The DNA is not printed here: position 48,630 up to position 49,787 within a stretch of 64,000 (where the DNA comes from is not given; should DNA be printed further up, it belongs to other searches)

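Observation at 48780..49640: AAC(3)-family N-acetyltransferase carrying a cysteine-rich C-terminal tail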

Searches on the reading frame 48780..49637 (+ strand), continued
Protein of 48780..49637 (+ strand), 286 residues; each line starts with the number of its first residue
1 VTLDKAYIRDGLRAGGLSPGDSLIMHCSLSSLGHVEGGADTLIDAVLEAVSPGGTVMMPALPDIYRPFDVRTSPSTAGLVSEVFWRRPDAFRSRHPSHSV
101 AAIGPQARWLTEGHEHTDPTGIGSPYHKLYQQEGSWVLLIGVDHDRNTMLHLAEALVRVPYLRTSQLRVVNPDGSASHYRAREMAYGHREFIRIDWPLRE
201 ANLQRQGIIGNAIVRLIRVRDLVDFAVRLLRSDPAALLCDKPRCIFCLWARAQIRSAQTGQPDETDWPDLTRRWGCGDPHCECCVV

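Call 28: find_encoding_contigs(protein=P0007, flank=10000, max_places=2)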
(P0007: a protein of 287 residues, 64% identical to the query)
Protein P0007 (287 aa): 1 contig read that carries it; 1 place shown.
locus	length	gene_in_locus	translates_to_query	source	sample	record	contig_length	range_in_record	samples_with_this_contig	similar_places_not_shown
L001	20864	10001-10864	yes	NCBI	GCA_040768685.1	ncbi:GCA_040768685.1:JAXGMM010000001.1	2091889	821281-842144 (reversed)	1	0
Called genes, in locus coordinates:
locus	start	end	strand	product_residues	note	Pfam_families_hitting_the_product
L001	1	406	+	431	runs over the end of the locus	PF01041:DegT_DnrJ_EryC1, PF00155:Aminotran_1_2 (faint)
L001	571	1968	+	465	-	PF01547:SBP_bac_1, PF13416:SBP_bac_8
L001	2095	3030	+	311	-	PF00528:BPD_transp_1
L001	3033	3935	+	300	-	PF00528:BPD_transp_1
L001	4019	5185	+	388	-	PF01408:GFO_IDH_MocA, PF02894:GFO_IDH_MocA_C (faint), PF22725:GFO_IDH_MocA_C3 (weak), PF21252:Glyco_hydro_109_C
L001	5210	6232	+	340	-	PF01408:GFO_IDH_MocA, PF02894:GFO_IDH_MocA_C, PF22725:GFO_IDH_MocA_C3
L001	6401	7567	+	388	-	PF01041:DegT_DnrJ_EryC1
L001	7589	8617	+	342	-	PF01408:GFO_IDH_MocA, PF22725:GFO_IDH_MocA_C3, PF02894:GFO_IDH_MocA_C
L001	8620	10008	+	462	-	PF13527:Acetyltransf_9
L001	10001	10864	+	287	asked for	PF02522:Antibiotic_NAT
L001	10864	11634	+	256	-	PF01261:AP_endonuc_2 (weak)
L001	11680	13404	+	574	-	-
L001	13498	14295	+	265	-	PF02633:Creatininase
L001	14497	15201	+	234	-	PF04199:Cyclase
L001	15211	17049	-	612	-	PF00009:GTP_EFTU, PF01926:MMR_HSR1 (faint), PF22042:EF-G_D2, PF03144:GTP_EFTU_D2, PF14492:EFG_III (weak), PF00679:EFG_C, PF21018:BipA_C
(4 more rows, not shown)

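Call 29: find_encoding_contigs(protein=P0009, flank=10000, max_places=2)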
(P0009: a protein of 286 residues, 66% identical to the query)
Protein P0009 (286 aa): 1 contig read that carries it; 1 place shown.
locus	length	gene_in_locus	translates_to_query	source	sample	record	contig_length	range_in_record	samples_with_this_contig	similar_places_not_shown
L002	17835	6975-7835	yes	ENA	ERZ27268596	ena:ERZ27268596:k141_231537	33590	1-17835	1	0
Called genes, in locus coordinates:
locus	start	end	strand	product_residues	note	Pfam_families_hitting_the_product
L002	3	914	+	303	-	?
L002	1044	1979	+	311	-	PF00528:BPD_transp_1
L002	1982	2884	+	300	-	PF00528:BPD_transp_1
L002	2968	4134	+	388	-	PF01408:GFO_IDH_MocA, PF22725:GFO_IDH_MocA_C3, PF02894:GFO_IDH_MocA_C (weak), PF21252:Glyco_hydro_109_C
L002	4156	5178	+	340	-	PF01408:GFO_IDH_MocA, PF02894:GFO_IDH_MocA_C, PF22725:GFO_IDH_MocA_C3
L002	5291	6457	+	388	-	PF01041:DegT_DnrJ_EryC1, PF01212:Beta_elim_lyase (weak)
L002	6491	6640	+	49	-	-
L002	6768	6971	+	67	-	-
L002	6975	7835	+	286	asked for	PF02522:Antibiotic_NAT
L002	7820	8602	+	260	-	PF01261:AP_endonuc_2 (weak)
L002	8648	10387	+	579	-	-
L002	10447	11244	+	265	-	PF02633:Creatininase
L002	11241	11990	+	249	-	PF04199:Cyclase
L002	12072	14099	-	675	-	-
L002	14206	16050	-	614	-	PF00009:GTP_EFTU, PF01926:MMR_HSR1 (faint), PF22042:EF-G_D2, PF03144:GTP_EFTU_D2 (weak), PF14492:EFG_III (faint), PF00679:EFG_C, PF21018:BipA_C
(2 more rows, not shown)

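Call 31: fold_search(model_id=the predicted structure, library=pdb)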
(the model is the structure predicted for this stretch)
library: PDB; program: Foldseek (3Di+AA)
matches with E <= 10: 1026; with E <= 0.001: 59
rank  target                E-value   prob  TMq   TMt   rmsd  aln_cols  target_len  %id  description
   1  7lap_A                6.2e-26  1.00  0.73  0.73   3.6       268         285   32  Crystal structure of aminoglycoside acetyltransferase AAC(3)-Xa (released 2021-02-03)
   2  6mn5_A                2.2e-25  1.00  0.81  0.89   2.2       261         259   38  Crystal structure of aminoglycoside acetyltransferase AAC(3)-IVa, H154A mutant, in complex with gentamicin C1A (released 2018-10-24)
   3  6mn5_D                4.5e-25  1.00  0.80  0.87   2.2       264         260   36  Crystal structure of aminoglycoside acetyltransferase AAC(3)-IVa, H154A mutant, in complex with gentamicin C1A (released 2018-10-24)
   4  7lap_B                1.1e-24  1.00  0.73  0.73   3.5       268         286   32  Crystal structure of aminoglycoside acetyltransferase AAC(3)-Xa (released 2021-02-03)
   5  3e4f_A                1.5e-24  1.00  0.75  0.81   2.3       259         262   30  Crystal structure of BA2930- a putative aminoglycoside N3-acetyltransferase from Bacillus anthracis (released 2008-08-19)
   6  6mn4_A                2.7e-24  1.00  0.80  0.88   2.2       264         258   36  Crystal structure of aminoglycoside acetyltransferase AAC(3)-IVa, H154A mutant, in complex with apramycin (released 2018-10-24)
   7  3kzl_C                2.8e-24  1.00  0.74  0.80   2.2       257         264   30  Crystal structure of BA2930 mutant (H183G) in complex with AcCoA (released 2009-12-22)
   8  3e4f_B                3.2e-24  1.00  0.75  0.81   2.3       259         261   30  Crystal structure of BA2930- a putative aminoglycoside N3-acetyltransferase from Bacillus anthracis (released 2008-08-19)
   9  6mn3_B                3.2e-24  1.00  0.79  0.87   2.3       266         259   38  Crystal structure of aminoglycoside acetyltransferase AAC(3)-IVa, apoenzyme (released 2018-10-24)
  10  3kzl_A                3.4e-24  1.00  0.75  0.80   2.1       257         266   29  Crystal structure of BA2930 mutant (H183G) in complex with AcCoA (released 2009-12-22)
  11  6mn3_A                4.1e-24  1.00  0.78  0.87   2.4       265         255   37  Crystal structure of aminoglycoside acetyltransferase AAC(3)-IVa, apoenzyme (released 2018-10-24)
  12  3n0m_A                4.7e-24  1.00  0.74  0.79   2.3       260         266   29  Crystal structure of BA2930 mutant (H183G) in complex with AcCoA (released 2010-06-09)
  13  3n0s_B                6.5e-24  1.00  0.74  0.79   2.2       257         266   30  Crystal structure of BA2930 mutant (H183A) in complex with AcCoA (released 2010-06-09)
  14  3ijw_B                8.3e-24  1.00  0.75  0.81   2.1       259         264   30  Crystal structure of BA2930 in complex with CoA (released 2009-10-13)
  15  3n0m_B                1.4e-23  1.00  0.74  0.80   2.3       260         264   29  Crystal structure of BA2930 mutant (H183G) in complex with AcCoA (released 2010-06-09)
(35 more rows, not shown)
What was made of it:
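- On Antibiotic_NAT / AAC(3) family (PF02522): The top 50 Foldseek hits are all Antibiotic_NAT-family structures (AAC(3) enzymes, BA2930, YokD, FrbF), with E down to 6e-26 (call 31).
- Closest known: AAC. Same: Same fold (TM 0.81/0.89, 36-38% identity; call 31).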

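Call 46: find_encoding_contigs(protein=P0018, flank=10000, max_places=1)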
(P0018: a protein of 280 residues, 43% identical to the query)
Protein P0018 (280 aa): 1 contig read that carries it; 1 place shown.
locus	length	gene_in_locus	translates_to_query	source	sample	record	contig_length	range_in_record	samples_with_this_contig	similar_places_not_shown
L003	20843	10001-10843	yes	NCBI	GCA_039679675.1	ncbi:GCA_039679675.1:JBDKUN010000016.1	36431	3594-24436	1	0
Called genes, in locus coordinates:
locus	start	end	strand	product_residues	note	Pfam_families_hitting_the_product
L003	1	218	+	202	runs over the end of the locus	-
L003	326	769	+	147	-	PF02381:MraZ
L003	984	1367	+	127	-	PF07963:N_methyl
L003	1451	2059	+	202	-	-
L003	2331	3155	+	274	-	-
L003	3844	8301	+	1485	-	PF13620:CarboxypepD_reg, PF13715:CarbopepD_reg_2 (faint), PF22904:NOMO1-like_2nd (faint), PF13620:CarboxypepD_reg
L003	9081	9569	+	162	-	-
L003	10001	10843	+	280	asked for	PF02522:Antibiotic_NAT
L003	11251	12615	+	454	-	PF25023:TEN_YD-shell (weak)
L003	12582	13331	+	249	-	-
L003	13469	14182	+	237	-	PF07610:DUF1573, PF22544:HYDIN_VesB_CFA65-like_Ig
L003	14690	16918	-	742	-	PF12831:FAD_oxidored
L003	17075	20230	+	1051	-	PF07676:PD40, PF26549:Tricorn_N, PF26550:Tricorn_2nd, PF26550:Tricorn_2nd, PF07676:PD40, PF07676:PD40, PF14684:Tricorn_C1, PF03572:Peptidase_S41, +7 more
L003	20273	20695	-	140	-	PF01641:SelR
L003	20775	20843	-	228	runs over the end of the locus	-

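Call 47: find_encoding_contigs(protein=P0038, flank=10000, max_places=1)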
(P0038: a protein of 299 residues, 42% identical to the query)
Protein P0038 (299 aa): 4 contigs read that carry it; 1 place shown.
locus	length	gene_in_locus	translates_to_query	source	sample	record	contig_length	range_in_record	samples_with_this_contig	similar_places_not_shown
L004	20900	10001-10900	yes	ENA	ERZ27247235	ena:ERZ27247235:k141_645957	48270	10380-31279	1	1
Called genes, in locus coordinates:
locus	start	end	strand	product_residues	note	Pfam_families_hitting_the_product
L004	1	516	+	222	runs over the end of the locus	PF04542:Sigma70_r2, PF08281:Sigma70_r4_2 (weak), PF00196:GerE (weak)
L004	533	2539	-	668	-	PF20581:DUF6785, PF20580:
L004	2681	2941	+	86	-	PF00196:GerE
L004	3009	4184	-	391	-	PF23381:Beta-prop_IFT122_1st (faint), PF13570:Beta-prop_ACSF4 (faint)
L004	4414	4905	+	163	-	PF00578:AhpC-TSA, PF08534:Redoxin, PF00085:Thioredoxin, PF13098:Thioredoxin_2 (weak), PF13905:Thioredoxin_8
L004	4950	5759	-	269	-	PF03009:GDPD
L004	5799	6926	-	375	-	PF00089:Trypsin, PF13365:Trypsin_2, PF07719:TPR_2 (faint), PF13174:TPR_6 (faint), PF13424:TPR_12 (faint), PF13428:TPR_14 (faint), PF13432:TPR_16, PF23914:TPR_CcmH_CycH, +6 more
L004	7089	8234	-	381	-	PF04055:Radical_SAM, PF06969:HemN_C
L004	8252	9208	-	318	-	PF00890:FAD_binding_2 (faint), PF01134:GIDA (faint), PF01266:DAO (faint), PF01946:Thi4 (faint), PF03486:HI0933_like (faint), PF07992:Pyr_redox_2, PF13738:Pyr_redox_3, PF00070:Pyr_redox, +4 more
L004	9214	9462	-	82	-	PF00462:Glutaredoxin, PF13417:GST_N_3 (weak)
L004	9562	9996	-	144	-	-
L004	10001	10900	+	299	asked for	PF02522:Antibiotic_NAT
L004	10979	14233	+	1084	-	PF14870:PSII_BNR, PF02018:CBM_4_9 (weak)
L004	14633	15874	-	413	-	PF12773:DZR (weak), PF13240:Zn_Ribbon_1 (weak), PF12773:DZR, PF23914:TPR_CcmH_CycH (weak), PF13414:TPR_11 (weak), PF13432:TPR_16, PF00515:TPR_1 (weak), PF07719:TPR_2 (weak), +9 more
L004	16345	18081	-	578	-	PF01590:GAF, PF13185:GAF_2, PF00989:PAS, PF08448:PAS_4 (weak), PF13426:PAS_9, PF00512:HisKA, PF02518:HATPase_c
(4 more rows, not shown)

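Call 48: find_encoding_contigs(protein=P0008, flank=10000, max_places=1)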
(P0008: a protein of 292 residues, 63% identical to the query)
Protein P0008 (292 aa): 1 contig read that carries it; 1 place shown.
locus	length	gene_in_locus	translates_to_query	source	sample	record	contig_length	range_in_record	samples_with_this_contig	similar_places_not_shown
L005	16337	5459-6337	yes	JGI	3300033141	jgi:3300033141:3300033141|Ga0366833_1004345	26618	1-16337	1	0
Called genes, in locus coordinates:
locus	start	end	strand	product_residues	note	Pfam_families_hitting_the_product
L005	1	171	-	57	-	?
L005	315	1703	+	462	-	PF01547:SBP_bac_1, PF13416:SBP_bac_8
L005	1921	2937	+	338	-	PF01408:GFO_IDH_MocA, PF02894:GFO_IDH_MocA_C, PF22725:GFO_IDH_MocA_C3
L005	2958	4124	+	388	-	PF01041:DegT_DnrJ_EryC1, PF01212:Beta_elim_lyase (weak)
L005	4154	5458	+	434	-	PF13527:Acetyltransf_9, PF00583:Acetyltransf_1 (faint)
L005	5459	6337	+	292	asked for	PF02522:Antibiotic_NAT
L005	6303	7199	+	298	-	PF01261:AP_endonuc_2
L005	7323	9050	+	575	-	-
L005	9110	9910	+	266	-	PF02633:Creatininase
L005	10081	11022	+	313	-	PF13302:Acetyltransf_3 (weak), PF00583:Acetyltransf_1, PF13673:Acetyltransf_10 (weak), PF13508:Acetyltransf_7, PF08445:FR47 (faint)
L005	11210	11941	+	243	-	PF04199:Cyclase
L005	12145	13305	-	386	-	PF01408:GFO_IDH_MocA, PF22725:GFO_IDH_MocA_C3, PF02894:GFO_IDH_MocA_C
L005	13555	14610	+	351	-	PF00589:Phage_integrase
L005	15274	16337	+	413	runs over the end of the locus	PF08240:ADH_N, PF00107:ADH_zinc_N, PF13602:ADH_zinc_N_2 (weak)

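Call 49: find_encoding_contigs(protein=P0003, flank=10000, max_places=1)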
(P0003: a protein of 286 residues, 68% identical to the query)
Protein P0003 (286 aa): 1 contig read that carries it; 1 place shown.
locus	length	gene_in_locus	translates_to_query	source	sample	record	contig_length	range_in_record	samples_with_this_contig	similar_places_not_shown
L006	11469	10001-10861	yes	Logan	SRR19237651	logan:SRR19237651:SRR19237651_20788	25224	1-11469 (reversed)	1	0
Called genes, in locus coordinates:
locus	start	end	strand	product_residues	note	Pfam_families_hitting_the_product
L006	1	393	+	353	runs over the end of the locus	PF01408:GFO_IDH_MocA, PF22725:GFO_IDH_MocA_C3, PF02894:GFO_IDH_MocA_C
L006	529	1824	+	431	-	PF01041:DegT_DnrJ_EryC1, PF01212:Beta_elim_lyase (faint), PF00155:Aminotran_1_2 (faint)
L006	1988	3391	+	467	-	PF01547:SBP_bac_1, PF13416:SBP_bac_8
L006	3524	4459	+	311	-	PF00528:BPD_transp_1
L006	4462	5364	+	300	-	PF00528:BPD_transp_1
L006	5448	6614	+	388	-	PF01408:GFO_IDH_MocA, PF02894:GFO_IDH_MocA_C, PF21252:Glyco_hydro_109_C, PF22725:GFO_IDH_MocA_C3 (weak)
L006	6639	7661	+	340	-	PF01408:GFO_IDH_MocA, PF02894:GFO_IDH_MocA_C, PF22725:GFO_IDH_MocA_C3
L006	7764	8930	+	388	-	PF01041:DegT_DnrJ_EryC1, PF01212:Beta_elim_lyase (faint)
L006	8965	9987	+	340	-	PF01408:GFO_IDH_MocA (weak), PF22725:GFO_IDH_MocA_C3, PF02894:GFO_IDH_MocA_C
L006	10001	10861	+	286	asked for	PF02522:Antibiotic_NAT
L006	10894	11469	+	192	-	?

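Call 50: find_encoding_contigs(protein=P0002, flank=10000, max_places=1)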
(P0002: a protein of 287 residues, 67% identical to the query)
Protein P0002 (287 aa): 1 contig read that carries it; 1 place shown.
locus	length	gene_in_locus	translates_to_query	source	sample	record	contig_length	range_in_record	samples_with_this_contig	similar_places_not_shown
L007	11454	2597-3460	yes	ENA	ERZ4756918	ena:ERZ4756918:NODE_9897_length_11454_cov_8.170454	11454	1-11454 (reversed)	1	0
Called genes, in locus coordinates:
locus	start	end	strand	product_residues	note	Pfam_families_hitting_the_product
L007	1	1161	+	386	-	?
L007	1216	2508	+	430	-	PF13527:Acetyltransf_9, PF00583:Acetyltransf_1 (weak), PF13508:Acetyltransf_7 (weak)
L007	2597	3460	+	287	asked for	PF02522:Antibiotic_NAT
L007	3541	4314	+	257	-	PF01261:AP_endonuc_2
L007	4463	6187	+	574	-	-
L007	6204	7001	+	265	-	PF02633:Creatininase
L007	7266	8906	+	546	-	-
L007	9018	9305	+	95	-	-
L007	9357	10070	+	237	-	PF04199:Cyclase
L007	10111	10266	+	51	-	-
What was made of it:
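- Three loci add an Eis-like acetyltransferase directly upstream (calls 28, 48, 50). An Eis-like acetyltransferase, another aminoglycoside-modifying family, is adjacent in 3 loci (calls 28, 48, 50). Synteny is strict in 6/6 loci, with overlapping genes (calls 28, 29, 48-50).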

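Call 55: find_related_loci(query=window:48780-49637:+, collection=genome_contigs, flank=10000)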
Query window:48780-49637:+ (286 aa) in genome_contigs; peptide patterns used: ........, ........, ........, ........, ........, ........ (x = any residue, [..] = any of these).
49 stretches matched a pattern; 3 encode a relative of the query (tblastn E <= 1e-3); 3 distinct loci.
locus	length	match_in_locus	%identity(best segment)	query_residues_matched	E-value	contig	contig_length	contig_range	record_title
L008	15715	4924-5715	68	21-286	7e-115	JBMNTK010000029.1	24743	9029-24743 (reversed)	MAG: Anaerolineae bacterium isolate SBF912SR1HQ0001 scaffold_2111_c2, whole genome shotgun sequence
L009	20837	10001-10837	64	7-286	1e-117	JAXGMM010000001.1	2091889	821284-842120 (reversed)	MAG: Anaerolineae bacterium isolate AnMBR.bin232 bin232_1, whole genome shotgun sequence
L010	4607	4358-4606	77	6-88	9e-36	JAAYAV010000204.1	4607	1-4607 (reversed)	MAG: Anaerolineae bacterium isolate AS06rmzACSIP_193 149315_AS06, whole genome shotgun sequence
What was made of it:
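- The hosts are Anaerolineae MAGs, at least one from an anaerobic membrane bioreactor (record title, call 55). The hosts are probably anaerobes, where Fe-S proteins are common (call 55, inference).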
